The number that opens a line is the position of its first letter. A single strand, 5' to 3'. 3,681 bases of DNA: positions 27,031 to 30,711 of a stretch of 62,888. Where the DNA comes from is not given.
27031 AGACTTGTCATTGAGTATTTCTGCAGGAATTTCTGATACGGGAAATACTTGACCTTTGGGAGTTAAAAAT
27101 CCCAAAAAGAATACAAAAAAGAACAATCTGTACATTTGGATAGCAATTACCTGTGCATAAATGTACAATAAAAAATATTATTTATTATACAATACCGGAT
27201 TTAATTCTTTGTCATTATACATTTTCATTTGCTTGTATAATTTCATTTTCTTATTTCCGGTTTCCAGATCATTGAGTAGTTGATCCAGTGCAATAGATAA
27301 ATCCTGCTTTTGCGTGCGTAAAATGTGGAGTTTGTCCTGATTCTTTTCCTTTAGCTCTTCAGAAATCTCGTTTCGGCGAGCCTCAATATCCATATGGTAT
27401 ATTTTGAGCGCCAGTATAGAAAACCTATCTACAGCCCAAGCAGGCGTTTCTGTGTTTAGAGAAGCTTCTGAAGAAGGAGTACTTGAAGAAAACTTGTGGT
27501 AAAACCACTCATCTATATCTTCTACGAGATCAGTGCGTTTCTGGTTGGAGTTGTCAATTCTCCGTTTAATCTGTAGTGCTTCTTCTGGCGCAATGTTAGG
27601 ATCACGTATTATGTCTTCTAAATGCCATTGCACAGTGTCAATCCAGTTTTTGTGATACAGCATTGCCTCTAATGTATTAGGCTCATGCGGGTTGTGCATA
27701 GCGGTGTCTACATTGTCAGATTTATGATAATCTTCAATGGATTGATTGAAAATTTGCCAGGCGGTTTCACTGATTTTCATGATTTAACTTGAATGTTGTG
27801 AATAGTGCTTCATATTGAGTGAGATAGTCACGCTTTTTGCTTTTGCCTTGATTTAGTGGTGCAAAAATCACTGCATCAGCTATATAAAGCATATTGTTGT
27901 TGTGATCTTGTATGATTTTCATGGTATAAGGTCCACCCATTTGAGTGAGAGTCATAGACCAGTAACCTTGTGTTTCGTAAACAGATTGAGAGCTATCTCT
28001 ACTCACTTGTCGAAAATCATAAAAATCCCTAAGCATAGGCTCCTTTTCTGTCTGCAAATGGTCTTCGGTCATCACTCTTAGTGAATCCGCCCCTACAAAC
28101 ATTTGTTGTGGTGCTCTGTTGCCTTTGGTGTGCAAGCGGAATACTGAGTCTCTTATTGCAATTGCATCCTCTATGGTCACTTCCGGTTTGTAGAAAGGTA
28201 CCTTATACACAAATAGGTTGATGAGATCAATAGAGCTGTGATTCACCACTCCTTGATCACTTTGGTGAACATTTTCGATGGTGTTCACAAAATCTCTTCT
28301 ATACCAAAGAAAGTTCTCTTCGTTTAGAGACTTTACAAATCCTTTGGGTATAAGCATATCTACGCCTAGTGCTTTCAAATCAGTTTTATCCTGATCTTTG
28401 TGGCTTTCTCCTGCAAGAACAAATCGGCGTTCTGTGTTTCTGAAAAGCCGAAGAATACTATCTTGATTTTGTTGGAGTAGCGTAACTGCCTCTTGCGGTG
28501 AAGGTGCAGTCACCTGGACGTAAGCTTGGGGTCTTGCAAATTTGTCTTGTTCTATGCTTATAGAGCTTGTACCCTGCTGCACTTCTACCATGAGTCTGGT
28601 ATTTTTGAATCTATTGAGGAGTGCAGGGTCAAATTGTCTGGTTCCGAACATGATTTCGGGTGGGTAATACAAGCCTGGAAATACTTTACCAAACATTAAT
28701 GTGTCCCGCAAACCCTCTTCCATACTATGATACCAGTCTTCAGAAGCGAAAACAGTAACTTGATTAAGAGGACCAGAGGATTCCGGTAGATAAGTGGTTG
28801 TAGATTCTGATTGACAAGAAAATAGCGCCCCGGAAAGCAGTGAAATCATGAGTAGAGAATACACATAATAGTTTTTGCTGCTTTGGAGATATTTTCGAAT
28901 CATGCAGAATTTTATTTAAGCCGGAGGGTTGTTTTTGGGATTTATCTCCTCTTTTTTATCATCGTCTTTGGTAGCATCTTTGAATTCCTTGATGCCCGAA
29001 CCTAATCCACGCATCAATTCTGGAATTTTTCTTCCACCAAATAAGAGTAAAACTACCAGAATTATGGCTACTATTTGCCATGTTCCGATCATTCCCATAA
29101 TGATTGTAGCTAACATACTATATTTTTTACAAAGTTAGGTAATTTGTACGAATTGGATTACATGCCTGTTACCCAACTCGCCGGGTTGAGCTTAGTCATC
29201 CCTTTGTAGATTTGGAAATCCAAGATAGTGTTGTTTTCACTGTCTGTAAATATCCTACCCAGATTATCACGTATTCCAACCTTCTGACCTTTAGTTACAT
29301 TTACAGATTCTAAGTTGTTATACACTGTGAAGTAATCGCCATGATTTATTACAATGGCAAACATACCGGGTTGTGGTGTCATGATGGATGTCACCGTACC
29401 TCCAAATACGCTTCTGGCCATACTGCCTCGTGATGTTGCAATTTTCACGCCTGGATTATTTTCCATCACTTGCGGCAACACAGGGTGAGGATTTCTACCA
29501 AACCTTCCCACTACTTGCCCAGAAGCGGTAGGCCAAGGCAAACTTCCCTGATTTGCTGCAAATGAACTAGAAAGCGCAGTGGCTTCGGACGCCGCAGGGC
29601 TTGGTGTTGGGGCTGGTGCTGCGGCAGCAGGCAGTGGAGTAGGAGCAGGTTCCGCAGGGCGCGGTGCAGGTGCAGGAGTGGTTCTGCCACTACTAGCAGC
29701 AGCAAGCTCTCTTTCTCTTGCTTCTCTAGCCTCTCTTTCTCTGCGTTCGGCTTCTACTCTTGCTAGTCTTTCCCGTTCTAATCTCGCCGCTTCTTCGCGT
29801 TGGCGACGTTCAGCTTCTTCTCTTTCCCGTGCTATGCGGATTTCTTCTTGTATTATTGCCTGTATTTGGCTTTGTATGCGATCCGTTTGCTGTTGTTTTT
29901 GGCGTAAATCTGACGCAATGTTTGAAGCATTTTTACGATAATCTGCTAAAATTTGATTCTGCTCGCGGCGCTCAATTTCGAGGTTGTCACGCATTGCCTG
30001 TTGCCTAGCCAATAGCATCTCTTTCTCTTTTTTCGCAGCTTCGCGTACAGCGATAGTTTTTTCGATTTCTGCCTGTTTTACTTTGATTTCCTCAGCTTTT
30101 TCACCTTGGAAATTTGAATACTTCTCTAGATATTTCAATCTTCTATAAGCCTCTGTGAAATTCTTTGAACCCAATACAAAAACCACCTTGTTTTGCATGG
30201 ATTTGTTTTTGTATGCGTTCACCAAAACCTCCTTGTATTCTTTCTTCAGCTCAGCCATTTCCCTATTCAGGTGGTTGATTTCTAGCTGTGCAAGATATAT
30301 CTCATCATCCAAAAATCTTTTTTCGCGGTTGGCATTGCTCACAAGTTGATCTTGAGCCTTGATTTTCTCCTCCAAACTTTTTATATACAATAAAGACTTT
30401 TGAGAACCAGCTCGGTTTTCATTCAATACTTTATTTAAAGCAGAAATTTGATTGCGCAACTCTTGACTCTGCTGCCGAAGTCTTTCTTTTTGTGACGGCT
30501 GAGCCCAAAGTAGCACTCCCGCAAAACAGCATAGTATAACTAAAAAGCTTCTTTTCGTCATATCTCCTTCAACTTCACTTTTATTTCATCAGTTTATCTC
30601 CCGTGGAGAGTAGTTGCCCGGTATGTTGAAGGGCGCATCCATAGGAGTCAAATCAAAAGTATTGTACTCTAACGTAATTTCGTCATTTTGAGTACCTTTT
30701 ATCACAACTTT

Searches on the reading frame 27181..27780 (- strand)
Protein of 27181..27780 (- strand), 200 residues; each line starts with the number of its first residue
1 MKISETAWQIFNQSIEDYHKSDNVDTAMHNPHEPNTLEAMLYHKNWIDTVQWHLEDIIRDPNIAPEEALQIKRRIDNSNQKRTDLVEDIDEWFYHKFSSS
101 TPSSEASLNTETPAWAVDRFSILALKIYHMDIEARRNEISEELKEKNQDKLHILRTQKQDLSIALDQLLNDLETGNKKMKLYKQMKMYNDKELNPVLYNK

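Call 43: search_protein_families(library=pfam, proteins=[window:27181-27780:-], max_evalue=0.01)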
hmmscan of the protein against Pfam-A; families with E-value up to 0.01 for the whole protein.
window:27181-27780:- (200 aa): 1 family
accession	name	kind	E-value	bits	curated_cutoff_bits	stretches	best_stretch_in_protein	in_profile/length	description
PF14063.11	DUF4254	-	6.1e-58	195.2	27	1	39-180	2-143/144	Protein of unknown function (DUF4254)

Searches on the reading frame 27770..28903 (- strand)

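Call 43: search_protein_families(library=pfam, proteins=[window:27770-28903:-], max_evalue=0.01)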
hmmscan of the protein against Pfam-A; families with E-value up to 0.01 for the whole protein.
window:27770-28903:- (378 aa): 1 family
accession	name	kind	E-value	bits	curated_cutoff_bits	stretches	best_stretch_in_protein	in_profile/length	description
PF16125.10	DUF4837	-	5.4e-53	180.4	25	1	42-370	1-295/295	Domain of unknown function (DUF4837)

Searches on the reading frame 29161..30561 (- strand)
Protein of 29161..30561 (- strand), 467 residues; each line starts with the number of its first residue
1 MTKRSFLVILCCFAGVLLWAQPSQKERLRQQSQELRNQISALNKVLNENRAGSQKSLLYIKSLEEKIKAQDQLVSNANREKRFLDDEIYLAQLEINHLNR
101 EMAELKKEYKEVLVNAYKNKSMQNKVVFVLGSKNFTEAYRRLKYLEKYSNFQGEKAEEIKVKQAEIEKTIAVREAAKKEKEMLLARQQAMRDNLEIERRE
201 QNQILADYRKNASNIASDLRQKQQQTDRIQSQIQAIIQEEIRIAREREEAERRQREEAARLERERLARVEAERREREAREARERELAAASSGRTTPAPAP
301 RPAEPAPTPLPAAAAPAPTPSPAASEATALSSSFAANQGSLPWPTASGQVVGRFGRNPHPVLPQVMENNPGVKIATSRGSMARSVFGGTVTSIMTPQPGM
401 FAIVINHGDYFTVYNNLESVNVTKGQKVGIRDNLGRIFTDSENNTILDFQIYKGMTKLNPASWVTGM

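Call 43: search_protein_families(library=pfam, proteins=[window:29161-30561:-], max_evalue=0.01)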
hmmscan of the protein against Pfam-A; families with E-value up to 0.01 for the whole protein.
window:29161-30561:- (467 aa): 1 family
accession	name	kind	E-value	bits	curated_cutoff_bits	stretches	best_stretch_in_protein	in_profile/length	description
PF01551.29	Peptidase_M23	-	8.2e-11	42.4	28.7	1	369-460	3-96/96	Peptidase family M23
